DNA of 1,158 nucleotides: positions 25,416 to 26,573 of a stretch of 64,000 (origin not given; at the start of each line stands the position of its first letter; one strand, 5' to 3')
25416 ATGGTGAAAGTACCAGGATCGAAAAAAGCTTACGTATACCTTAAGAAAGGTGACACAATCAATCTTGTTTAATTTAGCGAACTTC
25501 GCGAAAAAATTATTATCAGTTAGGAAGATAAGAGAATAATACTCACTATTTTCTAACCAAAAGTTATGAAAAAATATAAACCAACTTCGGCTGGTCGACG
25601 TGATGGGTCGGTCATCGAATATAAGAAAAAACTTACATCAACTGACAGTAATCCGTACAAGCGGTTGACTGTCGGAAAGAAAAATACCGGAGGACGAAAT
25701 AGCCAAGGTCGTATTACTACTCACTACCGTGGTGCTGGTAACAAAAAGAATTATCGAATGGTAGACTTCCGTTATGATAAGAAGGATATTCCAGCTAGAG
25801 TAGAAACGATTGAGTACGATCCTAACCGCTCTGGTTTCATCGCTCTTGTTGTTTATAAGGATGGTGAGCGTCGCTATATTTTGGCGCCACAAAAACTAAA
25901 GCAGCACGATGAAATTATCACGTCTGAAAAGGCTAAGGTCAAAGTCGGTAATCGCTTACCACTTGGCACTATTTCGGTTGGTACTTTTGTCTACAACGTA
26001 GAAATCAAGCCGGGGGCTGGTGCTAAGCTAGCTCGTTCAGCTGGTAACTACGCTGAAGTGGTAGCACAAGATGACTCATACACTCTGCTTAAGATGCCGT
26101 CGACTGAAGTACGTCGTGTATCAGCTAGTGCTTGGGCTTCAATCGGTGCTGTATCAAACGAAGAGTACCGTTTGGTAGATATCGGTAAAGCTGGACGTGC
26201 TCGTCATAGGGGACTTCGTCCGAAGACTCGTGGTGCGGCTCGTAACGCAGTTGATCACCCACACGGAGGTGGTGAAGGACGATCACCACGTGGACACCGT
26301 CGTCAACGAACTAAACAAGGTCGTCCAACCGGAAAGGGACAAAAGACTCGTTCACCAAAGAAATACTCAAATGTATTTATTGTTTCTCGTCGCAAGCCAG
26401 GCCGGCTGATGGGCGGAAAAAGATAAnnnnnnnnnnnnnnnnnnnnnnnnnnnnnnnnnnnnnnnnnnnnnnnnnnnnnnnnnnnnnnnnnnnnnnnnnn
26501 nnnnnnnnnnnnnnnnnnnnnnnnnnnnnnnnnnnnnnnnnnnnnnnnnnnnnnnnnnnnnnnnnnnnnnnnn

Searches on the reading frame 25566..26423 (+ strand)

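Call 62: search_protein_families(library=pfam, proteins=[window:25566-26423:+], max_evalue=0.001)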
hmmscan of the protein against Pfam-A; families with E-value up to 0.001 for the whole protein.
window:25566-26423:+ (286 aa): 2 families
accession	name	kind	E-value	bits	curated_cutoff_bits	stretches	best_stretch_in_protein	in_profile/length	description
PF03947.24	Ribosomal_L2_C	-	4.5e-45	153.2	33.7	1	126-249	1-123/126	Ribosomal Proteins L2, C-terminal domain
PF00181.30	Ribosomal_L2_N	-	1.2e-32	112.2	23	1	43-119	1-77/77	Ribosomal Proteins L2, RNA binding N-terminal domain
